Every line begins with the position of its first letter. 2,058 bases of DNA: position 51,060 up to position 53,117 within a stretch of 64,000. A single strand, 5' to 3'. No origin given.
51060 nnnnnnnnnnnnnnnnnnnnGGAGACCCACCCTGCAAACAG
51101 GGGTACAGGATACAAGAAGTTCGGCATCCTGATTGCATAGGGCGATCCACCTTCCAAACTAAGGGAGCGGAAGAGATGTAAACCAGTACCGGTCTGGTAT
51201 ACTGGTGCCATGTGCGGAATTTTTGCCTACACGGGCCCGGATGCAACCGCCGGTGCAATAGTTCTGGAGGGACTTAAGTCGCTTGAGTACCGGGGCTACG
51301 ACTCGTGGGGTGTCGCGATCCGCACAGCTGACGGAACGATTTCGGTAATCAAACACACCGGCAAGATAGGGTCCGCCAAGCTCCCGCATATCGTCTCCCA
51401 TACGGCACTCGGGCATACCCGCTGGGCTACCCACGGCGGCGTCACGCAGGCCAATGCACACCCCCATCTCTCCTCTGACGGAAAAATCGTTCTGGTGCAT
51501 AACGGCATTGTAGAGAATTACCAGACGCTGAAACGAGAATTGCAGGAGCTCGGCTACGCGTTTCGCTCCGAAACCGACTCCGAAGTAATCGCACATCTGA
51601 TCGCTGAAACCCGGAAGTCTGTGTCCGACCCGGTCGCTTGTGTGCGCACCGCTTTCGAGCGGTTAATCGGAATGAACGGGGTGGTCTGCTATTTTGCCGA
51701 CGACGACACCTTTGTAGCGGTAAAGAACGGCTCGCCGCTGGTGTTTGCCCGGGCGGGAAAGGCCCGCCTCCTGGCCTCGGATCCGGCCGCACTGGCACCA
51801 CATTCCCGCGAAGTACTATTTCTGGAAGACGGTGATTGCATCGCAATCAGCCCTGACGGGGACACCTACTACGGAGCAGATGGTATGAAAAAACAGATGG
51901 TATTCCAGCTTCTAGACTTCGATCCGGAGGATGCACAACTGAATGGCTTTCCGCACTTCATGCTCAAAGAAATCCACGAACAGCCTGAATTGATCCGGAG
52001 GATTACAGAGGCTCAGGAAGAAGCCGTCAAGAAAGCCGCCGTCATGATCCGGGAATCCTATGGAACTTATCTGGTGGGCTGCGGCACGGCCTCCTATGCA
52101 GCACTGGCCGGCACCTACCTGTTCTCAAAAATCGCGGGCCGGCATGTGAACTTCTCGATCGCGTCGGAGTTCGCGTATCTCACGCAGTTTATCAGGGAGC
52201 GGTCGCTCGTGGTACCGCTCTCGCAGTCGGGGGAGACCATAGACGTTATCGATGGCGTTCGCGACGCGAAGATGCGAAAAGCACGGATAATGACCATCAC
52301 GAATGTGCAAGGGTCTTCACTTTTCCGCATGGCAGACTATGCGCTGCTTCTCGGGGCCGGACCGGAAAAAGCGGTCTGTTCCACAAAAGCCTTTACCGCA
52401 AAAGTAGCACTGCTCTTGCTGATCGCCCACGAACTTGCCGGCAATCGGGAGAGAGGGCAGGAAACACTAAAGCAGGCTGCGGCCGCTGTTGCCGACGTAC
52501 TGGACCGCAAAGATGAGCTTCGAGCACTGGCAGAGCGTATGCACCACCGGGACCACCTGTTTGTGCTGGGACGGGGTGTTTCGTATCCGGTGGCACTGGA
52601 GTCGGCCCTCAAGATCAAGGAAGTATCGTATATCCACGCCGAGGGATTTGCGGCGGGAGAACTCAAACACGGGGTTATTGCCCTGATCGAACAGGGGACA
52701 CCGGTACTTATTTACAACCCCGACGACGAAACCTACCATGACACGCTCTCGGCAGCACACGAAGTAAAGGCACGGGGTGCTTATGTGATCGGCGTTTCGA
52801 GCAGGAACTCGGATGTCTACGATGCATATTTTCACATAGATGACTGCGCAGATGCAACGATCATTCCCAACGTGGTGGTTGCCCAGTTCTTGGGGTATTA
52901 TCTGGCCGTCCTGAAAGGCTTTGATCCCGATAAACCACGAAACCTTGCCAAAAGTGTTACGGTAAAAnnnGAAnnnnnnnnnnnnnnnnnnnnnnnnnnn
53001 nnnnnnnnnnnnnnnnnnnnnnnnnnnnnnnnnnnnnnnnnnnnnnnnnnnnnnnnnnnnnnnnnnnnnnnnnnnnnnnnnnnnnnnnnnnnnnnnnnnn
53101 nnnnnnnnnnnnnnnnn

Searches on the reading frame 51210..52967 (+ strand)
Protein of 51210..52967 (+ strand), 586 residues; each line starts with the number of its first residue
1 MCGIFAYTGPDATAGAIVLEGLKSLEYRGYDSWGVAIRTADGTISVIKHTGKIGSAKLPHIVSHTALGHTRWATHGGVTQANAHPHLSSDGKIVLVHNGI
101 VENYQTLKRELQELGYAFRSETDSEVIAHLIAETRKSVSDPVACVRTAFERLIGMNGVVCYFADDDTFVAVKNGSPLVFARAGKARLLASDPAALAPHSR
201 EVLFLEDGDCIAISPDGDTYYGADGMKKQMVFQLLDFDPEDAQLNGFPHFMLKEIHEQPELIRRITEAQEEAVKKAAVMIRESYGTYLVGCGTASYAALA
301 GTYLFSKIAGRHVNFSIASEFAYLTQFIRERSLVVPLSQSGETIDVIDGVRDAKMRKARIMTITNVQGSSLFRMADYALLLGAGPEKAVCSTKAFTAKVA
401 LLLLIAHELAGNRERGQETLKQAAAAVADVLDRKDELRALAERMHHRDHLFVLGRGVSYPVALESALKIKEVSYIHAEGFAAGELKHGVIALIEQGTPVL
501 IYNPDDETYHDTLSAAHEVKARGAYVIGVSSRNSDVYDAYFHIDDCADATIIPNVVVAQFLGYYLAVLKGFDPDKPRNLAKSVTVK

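Call 33: search_protein_families(library=pfam, proteins=[window:51210-52967:+], max_evalue=0.0001)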
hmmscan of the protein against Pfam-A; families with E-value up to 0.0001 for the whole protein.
window:51210-52967:+ (586 aa): 4 families
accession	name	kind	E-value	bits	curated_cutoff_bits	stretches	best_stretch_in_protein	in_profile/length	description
PF01380.27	SIS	-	1.2e-43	148.5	25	2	286-407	8-130/131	SIS domain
PF13522.11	GATase_6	-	1.4e-20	74.1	27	1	64-190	11-129/130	Glutamine amidotransferase domain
PF13537.11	GATase_7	-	2.8e-16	60.1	25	1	79-195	9-121/123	Glutamine amidotransferase domain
PF13230.11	GATase_4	-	1.3e-05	24.7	23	1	59-138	61-145/272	Glutamine amidotransferases class-II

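Call 35: find_homologous_proteins(query=window:51210-52967:+, max_evalue=1e-50)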
Query window:51210-52967:+ (586 aa): 8000 proteins with E <= 1e-50 among 8000 candidates; the best 120 are listed.
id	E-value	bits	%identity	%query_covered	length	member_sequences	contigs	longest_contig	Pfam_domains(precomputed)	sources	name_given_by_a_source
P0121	0.0e+0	1311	100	100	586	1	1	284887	PF13230.12,PF01380.28,PF13522.12,PF13537.12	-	-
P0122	1.4e-291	986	74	100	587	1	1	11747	PF13230.12,PF01380.28,PF13522.12,PF13537.12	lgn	-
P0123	2.5e-239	814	60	100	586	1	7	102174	PF13230.12,PF01380.28,PF13522.12,PF13537.12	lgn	-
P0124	6.3e-239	812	60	100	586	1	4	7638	PF13230.12,PF01380.28,PF13522.12,PF13537.12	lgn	-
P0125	1.2e-238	812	60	100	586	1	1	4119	PF13230.12,PF01380.28,PF13522.12,PF13537.12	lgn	-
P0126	2.2e-238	811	59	100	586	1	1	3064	PF13230.12,PF01380.28,PF13522.12,PF13537.12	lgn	-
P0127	2.8e-237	807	60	100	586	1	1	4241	PF13230.12,PF01380.28,PF13580.12,PF13522.12,PF13537.12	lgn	-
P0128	6.9e-237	806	60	100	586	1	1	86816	PF13230.12,PF01380.28,PF13522.12,PF13537.12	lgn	-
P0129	1.3e-236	805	61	100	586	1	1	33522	PF13230.12,PF01380.28,PF13522.12,PF13537.12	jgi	jgi:glucosamine--fructose-6-phosphate aminotransferase (isomerizing)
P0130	9.4e-233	792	61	100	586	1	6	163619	PF13230.12,PF01380.28,PF13522.12,PF13537.12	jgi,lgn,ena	-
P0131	1.5e-232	791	58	100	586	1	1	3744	PF01380.28,PF13522.12,PF13537.12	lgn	-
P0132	1.7e-232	791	59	100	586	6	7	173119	PF13230.12,PF01380.28,PF13522.12,PF13537.12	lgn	-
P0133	1.9e-232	791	59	100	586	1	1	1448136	PF13230.12,PF01380.28,PF13522.12,PF13537.12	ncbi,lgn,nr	ncbi:glutamine--fructose-6-phosphate transaminase (isomerizing) [Candidatus Roizmanbacteria bacteriu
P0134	4.4e-231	787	60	100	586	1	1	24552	PF13230.12,PF01380.28,PF13522.12,PF13537.12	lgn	-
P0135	3.7e-230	783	59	100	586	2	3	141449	PF13230.12,PF01380.28,PF13522.12,PF13537.12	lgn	-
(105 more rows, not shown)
